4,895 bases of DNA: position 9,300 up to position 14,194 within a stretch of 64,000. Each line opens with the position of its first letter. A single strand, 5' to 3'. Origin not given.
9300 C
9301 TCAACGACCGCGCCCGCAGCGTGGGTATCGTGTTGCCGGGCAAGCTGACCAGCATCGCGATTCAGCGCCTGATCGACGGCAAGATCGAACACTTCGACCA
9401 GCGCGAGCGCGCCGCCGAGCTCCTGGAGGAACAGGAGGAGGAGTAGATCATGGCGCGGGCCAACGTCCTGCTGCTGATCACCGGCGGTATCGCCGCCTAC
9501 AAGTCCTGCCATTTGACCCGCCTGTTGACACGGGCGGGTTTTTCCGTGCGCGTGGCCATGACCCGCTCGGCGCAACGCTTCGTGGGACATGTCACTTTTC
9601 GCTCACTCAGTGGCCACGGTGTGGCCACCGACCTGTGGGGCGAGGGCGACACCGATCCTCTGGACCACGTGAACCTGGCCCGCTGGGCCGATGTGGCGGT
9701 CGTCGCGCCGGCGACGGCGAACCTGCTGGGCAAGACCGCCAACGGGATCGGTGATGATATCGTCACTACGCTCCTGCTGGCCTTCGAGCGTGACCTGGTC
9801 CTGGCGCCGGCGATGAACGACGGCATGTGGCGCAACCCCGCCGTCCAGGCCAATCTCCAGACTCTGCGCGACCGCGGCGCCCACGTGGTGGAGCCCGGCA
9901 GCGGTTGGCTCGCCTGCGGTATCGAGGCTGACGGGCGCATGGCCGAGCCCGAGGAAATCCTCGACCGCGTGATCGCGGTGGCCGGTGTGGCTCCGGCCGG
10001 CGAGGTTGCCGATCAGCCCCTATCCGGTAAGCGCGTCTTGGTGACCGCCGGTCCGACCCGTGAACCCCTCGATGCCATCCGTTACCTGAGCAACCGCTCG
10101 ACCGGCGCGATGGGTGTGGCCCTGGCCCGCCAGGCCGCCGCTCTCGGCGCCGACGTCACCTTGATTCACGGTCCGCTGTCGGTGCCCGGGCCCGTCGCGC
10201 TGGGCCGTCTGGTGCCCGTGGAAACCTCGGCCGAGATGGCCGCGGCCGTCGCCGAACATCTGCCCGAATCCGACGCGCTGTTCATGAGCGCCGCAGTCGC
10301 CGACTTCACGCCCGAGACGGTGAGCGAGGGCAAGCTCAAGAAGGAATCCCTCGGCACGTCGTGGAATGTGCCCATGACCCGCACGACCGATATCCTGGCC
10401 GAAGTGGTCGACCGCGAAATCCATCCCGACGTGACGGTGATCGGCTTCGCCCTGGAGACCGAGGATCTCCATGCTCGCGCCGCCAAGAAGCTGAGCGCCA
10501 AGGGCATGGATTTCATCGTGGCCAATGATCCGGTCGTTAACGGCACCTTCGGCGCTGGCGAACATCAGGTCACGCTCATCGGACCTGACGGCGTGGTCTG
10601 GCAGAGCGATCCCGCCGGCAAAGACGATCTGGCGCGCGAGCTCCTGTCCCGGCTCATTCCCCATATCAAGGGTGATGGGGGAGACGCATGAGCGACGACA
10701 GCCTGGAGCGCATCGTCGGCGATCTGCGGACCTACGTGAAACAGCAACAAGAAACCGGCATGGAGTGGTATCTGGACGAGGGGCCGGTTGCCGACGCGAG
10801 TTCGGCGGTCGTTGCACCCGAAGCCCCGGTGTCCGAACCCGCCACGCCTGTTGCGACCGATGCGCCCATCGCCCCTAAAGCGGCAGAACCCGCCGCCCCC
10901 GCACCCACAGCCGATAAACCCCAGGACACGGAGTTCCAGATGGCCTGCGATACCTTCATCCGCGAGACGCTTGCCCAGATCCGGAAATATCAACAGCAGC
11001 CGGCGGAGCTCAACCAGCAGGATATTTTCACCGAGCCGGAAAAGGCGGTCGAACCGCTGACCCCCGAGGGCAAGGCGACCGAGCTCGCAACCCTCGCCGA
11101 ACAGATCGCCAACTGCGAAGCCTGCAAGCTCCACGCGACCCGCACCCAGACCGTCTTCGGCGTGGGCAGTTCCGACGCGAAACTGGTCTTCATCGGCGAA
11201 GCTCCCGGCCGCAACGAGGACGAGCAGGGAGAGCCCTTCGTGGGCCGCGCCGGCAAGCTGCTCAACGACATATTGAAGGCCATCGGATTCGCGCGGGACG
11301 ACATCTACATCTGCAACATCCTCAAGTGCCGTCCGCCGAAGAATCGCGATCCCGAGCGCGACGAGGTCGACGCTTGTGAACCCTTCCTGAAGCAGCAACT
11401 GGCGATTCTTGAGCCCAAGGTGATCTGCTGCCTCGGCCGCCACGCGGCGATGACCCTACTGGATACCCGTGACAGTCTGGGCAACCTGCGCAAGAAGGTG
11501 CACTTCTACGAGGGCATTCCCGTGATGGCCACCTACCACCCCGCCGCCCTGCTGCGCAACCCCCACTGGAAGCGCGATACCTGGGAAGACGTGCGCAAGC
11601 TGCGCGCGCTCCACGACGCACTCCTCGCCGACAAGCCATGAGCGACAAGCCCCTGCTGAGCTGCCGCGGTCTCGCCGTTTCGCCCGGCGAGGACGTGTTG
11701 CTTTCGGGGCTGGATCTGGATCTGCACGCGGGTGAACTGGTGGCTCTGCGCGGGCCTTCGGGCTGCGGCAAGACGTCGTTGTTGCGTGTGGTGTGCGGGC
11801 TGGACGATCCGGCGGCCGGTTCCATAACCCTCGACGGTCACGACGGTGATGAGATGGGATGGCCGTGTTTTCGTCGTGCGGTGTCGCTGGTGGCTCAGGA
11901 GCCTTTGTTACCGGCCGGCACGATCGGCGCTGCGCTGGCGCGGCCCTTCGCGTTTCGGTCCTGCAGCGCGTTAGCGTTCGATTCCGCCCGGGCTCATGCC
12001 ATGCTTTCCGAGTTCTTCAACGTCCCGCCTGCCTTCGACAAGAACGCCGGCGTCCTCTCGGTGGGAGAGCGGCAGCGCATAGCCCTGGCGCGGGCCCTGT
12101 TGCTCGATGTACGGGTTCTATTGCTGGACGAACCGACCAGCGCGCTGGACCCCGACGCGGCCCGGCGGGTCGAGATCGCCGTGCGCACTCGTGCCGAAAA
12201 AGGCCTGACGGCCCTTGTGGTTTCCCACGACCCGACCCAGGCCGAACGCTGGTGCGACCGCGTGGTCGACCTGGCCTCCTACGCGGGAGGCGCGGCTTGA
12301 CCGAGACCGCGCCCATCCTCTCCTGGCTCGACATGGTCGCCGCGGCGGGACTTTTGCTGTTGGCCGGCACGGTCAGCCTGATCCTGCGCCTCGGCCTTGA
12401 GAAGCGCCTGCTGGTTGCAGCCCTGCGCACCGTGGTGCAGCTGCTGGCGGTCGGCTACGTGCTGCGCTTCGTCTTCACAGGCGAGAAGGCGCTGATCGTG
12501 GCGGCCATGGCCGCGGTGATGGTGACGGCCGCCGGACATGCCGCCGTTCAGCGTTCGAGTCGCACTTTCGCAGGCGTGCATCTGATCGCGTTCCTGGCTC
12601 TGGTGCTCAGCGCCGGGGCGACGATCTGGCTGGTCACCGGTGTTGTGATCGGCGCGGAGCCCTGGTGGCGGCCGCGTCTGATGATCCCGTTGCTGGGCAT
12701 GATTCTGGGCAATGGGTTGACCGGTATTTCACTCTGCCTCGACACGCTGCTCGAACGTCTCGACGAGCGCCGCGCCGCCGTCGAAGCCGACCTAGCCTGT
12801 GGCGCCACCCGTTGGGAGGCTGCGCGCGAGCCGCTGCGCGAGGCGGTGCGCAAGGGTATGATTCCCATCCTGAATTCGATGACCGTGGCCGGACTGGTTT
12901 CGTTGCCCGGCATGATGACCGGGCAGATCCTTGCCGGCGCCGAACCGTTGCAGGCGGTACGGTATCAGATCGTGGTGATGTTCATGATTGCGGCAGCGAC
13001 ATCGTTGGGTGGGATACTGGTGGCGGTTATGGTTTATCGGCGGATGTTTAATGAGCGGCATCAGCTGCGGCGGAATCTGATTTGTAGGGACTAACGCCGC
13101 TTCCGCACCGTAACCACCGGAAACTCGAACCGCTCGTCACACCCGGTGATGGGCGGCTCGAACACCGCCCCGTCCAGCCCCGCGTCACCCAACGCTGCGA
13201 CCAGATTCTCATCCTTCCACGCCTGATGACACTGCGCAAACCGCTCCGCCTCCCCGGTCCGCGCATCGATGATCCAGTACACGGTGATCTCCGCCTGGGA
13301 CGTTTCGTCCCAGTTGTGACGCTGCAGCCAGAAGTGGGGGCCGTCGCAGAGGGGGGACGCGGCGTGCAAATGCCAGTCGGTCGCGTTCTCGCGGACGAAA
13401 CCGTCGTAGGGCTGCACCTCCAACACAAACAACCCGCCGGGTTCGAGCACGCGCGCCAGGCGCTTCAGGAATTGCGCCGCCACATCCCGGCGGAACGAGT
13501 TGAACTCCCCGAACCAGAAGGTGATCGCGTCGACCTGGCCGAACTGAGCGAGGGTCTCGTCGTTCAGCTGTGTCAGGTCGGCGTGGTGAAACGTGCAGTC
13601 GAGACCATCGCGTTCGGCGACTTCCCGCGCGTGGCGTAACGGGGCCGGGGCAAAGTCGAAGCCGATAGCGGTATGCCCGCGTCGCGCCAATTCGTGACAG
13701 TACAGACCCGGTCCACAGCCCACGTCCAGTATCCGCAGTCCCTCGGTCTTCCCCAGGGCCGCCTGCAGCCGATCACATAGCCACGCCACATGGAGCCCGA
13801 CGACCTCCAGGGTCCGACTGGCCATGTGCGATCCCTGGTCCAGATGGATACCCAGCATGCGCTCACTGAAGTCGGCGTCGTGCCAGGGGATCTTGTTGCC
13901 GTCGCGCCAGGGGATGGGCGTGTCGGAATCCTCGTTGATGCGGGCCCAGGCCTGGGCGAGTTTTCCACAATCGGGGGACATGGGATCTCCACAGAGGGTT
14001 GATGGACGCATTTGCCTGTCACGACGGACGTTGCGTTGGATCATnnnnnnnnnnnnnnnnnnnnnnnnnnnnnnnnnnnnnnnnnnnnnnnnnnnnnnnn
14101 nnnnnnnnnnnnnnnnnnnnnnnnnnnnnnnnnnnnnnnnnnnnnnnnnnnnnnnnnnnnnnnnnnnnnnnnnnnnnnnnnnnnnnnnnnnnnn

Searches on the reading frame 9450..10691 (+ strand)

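Call 24: search_protein_families(library=pfam, proteins=[window:9450-10691:+], max_evalue=0.00001)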
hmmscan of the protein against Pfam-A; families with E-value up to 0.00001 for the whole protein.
window:9450-10691:+ (413 aa): 2 families
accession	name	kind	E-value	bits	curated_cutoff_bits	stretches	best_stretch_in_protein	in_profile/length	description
PF04127.22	DFP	-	6.8e-61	205.8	22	1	191-377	1-186/186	DNA/pantothenate metabolism flavoprotein C-terminal domain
PF02441.25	Flavoprotein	-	6.4e-30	104.3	22.7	1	5-176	2-160/162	Flavoprotein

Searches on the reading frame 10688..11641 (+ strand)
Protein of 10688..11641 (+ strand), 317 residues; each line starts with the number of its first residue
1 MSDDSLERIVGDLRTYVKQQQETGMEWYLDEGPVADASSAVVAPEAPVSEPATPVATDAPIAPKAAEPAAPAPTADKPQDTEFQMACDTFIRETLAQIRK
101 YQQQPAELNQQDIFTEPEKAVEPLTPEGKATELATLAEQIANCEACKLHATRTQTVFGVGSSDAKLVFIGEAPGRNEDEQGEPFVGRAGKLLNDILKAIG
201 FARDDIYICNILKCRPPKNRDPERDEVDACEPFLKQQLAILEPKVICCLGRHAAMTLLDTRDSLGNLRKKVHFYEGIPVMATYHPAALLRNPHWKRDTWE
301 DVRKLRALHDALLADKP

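Call 24: search_protein_families(library=pfam, proteins=[window:10688-11641:+], max_evalue=0.00001)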
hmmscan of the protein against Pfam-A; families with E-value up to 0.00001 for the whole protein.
window:10688-11641:+ (317 aa): 1 family
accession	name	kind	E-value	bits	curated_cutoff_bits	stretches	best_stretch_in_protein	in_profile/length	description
PF03167.25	UDG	-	1.3e-40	139.1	24.3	1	157-302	1-140/141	Uracil DNA glycosylase superfamily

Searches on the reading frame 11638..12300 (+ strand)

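Call 63: search_protein_families(library=pfam, proteins=[window:11638-12300:+], max_evalue=0.01)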
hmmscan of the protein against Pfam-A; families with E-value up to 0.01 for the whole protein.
window:11638-12300:+ (220 aa): 5 families
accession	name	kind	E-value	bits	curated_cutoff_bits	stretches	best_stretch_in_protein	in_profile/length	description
PF00005.33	ABC_tran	-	1.1e-28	101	25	1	22-168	1-137/137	ABC transporter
PF13304.12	AAA_21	-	7.2e-08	33.3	27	1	139-199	237-300/304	AAA domain, putative AbiEii toxin, Type IV TA system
PF13191.12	AAA_16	-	0.0021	19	32.6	0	31-68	23-59/167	AAA ATPase domain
PF13481.12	AAA_25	-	0.0038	17.3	27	0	29-49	30-50/195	AAA domain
PF02463.25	SMC_N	-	0.009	15.9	40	0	140-212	137-211/220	RecF/RecN/SMC N terminal domain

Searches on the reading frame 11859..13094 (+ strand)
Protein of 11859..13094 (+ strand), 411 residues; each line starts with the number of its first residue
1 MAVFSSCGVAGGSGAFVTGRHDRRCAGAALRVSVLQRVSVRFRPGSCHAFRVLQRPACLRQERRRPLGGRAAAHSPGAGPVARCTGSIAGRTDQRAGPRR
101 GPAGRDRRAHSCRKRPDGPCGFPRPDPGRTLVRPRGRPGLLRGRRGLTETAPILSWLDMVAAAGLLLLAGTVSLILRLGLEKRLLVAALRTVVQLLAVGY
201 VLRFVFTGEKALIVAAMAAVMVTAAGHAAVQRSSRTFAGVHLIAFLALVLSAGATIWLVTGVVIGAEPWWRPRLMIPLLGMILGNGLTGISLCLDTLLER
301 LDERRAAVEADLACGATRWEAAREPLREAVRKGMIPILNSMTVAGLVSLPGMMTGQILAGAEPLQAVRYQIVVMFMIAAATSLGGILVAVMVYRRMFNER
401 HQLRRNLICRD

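Call 24: search_protein_families(library=pfam, proteins=[window:11859-13094:+], max_evalue=0.00001)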
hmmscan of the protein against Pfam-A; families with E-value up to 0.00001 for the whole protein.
window:11859-13094:+ (411 aa): 1 family
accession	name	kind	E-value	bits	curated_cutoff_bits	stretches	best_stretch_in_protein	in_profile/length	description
PF03649.18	UPF0014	-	5.9e-85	284.9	22.6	1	156-397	1-242/242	Uncharacterised protein family (UPF0014)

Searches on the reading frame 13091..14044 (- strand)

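Call 24: search_protein_families(library=pfam, proteins=[window:13091-14044:-], max_evalue=0.00001)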
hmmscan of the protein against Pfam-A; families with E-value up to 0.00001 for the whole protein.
window:13091-14044:- (317 aa): 7 families
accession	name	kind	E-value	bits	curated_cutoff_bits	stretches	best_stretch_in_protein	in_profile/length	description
PF13649.12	Methyltransf_25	-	2e-19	70.5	27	1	105-204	1-97/97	Methyltransferase domain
PF08241.18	Methyltransf_11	-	4.5e-14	53.3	21.2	1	106-208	1-95/95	Methyltransferase domain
PF13847.12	Methyltransf_31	-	9.6e-14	51.7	27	1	100-209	2-110/145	Methyltransferase domain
PF13489.12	Methyltransf_23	-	1.8e-13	51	27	1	89-227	9-135/164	Methyltransferase domain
PF08242.18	Methyltransf_12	-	1.1e-10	42.5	30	1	106-206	1-98/98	Methyltransferase domain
PF02353.26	CMAS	-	1.8e-06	27.9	27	1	95-209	56-165/273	Mycolic acid cyclopropane synthetase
PF01209.24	Ubie_methyltran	-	2.9e-06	27.3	20.1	1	83-210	30-154/233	ubiE/COQ5 methyltransferase family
